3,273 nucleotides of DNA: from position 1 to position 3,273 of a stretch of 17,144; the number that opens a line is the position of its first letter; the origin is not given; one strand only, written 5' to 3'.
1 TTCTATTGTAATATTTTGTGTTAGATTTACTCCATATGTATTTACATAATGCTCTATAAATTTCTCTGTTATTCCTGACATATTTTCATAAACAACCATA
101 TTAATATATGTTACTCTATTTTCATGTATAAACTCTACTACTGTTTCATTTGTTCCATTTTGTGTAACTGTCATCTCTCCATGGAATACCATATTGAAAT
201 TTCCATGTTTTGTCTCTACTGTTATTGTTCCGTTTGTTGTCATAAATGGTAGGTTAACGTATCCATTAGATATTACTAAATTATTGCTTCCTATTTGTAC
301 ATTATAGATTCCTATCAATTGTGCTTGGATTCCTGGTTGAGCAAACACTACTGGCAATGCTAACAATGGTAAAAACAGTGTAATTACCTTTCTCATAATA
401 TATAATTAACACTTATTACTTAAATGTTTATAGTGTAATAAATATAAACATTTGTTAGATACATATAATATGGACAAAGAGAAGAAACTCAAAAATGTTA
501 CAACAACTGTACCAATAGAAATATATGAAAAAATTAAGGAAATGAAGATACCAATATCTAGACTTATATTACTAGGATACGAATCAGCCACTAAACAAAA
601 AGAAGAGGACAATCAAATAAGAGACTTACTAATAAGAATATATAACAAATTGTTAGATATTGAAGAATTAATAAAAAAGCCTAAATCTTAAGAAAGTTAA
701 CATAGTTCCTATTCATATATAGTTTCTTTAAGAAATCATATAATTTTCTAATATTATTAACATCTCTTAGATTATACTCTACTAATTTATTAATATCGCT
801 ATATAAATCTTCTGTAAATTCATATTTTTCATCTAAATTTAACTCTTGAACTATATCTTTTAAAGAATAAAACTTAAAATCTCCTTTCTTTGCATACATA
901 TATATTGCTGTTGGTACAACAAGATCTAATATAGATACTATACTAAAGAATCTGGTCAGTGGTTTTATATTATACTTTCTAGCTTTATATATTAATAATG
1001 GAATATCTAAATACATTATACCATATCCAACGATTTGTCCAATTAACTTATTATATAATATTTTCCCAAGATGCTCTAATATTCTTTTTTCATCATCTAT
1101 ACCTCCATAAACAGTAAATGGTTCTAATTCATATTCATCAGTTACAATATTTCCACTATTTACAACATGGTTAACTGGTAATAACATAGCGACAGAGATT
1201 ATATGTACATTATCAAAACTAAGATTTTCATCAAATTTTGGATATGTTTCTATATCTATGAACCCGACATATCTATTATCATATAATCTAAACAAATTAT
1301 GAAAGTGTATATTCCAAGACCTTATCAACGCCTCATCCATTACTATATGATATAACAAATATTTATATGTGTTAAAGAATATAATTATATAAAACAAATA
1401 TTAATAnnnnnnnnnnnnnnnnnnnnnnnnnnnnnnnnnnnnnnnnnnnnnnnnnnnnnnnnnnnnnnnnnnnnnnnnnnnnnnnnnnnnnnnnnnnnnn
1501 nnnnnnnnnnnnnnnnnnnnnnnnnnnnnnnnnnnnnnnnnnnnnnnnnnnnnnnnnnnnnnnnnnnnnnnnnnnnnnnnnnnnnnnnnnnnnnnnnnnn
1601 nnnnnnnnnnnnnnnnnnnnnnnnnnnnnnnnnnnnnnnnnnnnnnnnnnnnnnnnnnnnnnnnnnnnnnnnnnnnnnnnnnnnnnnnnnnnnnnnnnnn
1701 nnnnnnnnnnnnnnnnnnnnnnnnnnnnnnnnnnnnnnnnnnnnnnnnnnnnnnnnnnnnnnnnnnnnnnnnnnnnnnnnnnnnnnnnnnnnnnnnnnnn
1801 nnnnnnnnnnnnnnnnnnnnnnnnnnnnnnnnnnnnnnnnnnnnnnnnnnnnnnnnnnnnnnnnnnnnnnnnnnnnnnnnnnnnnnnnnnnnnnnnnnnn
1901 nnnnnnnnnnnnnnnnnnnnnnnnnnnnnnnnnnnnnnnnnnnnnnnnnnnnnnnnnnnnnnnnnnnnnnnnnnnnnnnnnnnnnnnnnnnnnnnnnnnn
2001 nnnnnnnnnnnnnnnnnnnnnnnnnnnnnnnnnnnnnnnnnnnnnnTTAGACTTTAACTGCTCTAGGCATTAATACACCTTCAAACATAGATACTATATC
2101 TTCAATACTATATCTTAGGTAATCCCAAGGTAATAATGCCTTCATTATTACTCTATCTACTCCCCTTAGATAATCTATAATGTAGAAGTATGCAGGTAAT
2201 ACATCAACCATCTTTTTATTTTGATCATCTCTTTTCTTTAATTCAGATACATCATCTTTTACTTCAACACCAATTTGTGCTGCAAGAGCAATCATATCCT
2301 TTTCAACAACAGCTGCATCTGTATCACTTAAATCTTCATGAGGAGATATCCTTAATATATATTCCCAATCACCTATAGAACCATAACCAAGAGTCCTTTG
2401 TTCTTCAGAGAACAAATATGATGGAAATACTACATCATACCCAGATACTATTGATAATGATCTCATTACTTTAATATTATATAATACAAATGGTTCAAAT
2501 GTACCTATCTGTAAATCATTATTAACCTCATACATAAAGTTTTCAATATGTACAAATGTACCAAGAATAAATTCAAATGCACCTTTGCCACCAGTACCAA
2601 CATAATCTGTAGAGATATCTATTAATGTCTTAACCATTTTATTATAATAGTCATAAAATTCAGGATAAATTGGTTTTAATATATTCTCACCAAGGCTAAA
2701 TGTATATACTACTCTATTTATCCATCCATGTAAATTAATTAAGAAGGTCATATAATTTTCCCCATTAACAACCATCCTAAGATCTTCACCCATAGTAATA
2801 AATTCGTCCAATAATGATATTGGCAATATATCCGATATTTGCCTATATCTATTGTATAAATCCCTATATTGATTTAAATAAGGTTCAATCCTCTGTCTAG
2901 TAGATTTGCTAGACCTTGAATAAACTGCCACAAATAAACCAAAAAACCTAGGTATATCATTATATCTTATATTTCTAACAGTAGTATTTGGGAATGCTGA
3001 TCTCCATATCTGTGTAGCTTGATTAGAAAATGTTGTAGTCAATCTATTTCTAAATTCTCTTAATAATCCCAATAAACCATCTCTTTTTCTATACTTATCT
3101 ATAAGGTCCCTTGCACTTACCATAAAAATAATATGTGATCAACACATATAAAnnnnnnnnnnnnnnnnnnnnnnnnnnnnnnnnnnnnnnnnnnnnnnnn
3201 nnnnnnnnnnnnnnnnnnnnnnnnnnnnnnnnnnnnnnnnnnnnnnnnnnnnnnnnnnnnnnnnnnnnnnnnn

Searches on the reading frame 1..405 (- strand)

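Call 90: search_protein_families(library=pfam, proteins=[window:1-405:-], max_evalue=0.05)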
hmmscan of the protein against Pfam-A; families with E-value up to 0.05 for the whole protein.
window:1-405:- (135 aa): 1 family
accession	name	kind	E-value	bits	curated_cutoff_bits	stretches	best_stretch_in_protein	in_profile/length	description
PF17415.7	NigD_C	-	0.0007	20.1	22.6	1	33-96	15-72/120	NigD-like C-terminal beta sandwich domain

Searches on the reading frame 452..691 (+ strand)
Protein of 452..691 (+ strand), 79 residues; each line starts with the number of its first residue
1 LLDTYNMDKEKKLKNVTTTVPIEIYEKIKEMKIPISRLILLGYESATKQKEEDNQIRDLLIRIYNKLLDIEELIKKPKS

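Call 90: search_protein_families(library=pfam, proteins=[window:452-691:+], max_evalue=0.05)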
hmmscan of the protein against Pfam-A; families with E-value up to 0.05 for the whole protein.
window:452-691:+ (79 aa): 1 family
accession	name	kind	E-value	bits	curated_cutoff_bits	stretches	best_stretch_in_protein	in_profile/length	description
PF22121.2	MtxA_C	-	0.017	15.7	27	1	47-67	46-66/81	Magnetotaxis protein MtxA, C-terminal domain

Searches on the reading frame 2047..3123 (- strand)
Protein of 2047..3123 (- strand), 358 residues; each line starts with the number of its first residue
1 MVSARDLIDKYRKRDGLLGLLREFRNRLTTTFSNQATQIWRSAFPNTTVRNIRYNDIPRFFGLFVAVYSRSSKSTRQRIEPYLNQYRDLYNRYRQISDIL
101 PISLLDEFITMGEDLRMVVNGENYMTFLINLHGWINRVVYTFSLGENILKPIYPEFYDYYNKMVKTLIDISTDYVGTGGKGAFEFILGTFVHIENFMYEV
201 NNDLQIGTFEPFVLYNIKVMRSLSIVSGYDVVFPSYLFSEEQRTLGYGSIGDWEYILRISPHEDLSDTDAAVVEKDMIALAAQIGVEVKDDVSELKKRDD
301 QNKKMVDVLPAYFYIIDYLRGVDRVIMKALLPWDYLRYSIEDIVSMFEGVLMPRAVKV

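Call 6: search_protein_families(library=pfam, proteins=[window:2047-3123:-], max_evalue=0.01)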
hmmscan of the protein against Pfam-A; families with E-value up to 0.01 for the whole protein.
window:2047-3123:- (358 aa): 0 families

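Call 16: search_protein_families(library=phrogs, proteins=[window:2047-3123:-], max_evalue=0.01)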
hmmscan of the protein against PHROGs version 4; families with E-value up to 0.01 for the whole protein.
window:2047-3123:- (358 aa): 0 families

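Call 35: search_protein_families(library=pfam, proteins=[L088:14322-14681:+, L088:14685-15104:-, L088:15140-15490:+, L088:15502-16767:+, L090:11067-11723:-, L090:11790-12449:+, L090:12768-13355:+], max_evalue=0.05)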
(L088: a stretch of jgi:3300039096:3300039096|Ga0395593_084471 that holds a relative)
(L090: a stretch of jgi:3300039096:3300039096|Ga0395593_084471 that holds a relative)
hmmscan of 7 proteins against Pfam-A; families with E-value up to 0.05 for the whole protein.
L088:14322-14681:+ (119 aa): 0 families

L088:14685-15104:- (139 aa): 0 families

L088:15140-15490:+ (116 aa): 0 families

L088:15502-16767:+ (421 aa): 5 families
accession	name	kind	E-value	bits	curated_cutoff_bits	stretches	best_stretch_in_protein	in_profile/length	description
PF00534.26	Glycos_transf_1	-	4.4e-24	85.4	26.4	1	229-394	5-167/172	Glycosyl transferases group 1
PF13692.12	Glyco_trans_1_4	-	3.3e-16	60.3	27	1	240-383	2-141/142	Glycosyl transferases group 1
PF13524.12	Glyco_trans_1_2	-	0.00027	21.3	25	1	262-406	7-134/144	Glycosyl transferase-like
PF19200.6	MupG_N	-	0.0015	18.5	24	0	48-100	11-66/237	6-phospho-N-acetylmuramidase, N-terminal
PF20706.3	GT4-conflict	-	0.0033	16.9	26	1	267-346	229-309/385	Family 4 Glycosyltransferase in conflict systems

L090:11067-11723:- (218 aa): 0 families

L090:11790-12449:+ (219 aa): 0 families

L090:12768-13355:+ (195 aa): 1 family
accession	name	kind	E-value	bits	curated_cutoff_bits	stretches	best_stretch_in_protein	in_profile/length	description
PF20829.2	Acr30-35_AcrF1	-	0.0054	17.4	30.5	1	84-112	1-29/78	Anti-CRISPR protein Acr30-35/AcrF1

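Call 36: search_protein_families(library=ncbifam, proteins=[window:2047-3123:-, L088:14322-14681:+], max_evalue=0.05)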
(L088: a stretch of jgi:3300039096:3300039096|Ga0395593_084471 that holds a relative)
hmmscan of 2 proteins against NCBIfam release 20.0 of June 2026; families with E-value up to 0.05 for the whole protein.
window:2047-3123:- (358 aa): 0 families

L088:14322-14681:+ (119 aa): 0 families

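Call 90: search_protein_families(library=pfam, proteins=[L090:12439-12660:-, L088:16805-16969:-], max_evalue=0.05)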
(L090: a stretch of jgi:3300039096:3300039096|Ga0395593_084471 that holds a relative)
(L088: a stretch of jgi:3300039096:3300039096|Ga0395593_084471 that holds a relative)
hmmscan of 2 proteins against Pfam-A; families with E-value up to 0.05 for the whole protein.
L090:12439-12660:- (73 aa): 1 family
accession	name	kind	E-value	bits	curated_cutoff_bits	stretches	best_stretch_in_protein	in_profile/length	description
PF11505.13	DUF3216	-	0.018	15.7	25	1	39-72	52-85/91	Protein of unknown function (DUF3216)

L088:16805-16969:- (54 aa): 0 families

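Call 97: search_protein_families(library=pfam, proteins=[L101:2-1447:+, L101:1461-1784:-, L101:1836-2138:-, L101:2229-3182:+], max_evalue=0.01)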
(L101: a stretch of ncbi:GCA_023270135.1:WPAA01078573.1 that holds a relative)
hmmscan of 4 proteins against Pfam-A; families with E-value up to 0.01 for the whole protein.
L101:2-1447:+ (481 aa): 5 families
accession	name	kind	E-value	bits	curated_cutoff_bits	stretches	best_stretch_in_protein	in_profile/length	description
PF00534.26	Glycos_transf_1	-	2.4e-24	86.2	26.4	1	289-456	5-169/172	Glycosyl transferases group 1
PF13692.12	Glyco_trans_1_4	-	1.5e-15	58.1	27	1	300-443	2-141/142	Glycosyl transferases group 1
PF09754.15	PAC2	-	3.9e-08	33.8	25.8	1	11-114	117-213/215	PAC2 family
PF13524.12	Glyco_trans_1_2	-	0.00034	21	25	1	322-467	7-135/144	Glycosyl transferase-like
PF20706.3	GT4-conflict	-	0.0046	16.4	26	1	359-406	261-309/385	Family 4 Glycosyltransferase in conflict systems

L101:1461-1784:- (107 aa): 2 families
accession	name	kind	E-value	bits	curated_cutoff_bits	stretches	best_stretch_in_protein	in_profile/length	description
PF11363.13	DUF3164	-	0.0057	16.7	23.7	1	16-71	12-67/194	Protein of unknown function (DUF3164)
PF06850.17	PHB_depo_C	-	0.0087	16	27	0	58-106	62-110/203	PHB de-polymerase C-terminus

L101:1836-2138:- (100 aa): 0 families

L101:2229-3182:+ (317 aa): 0 families
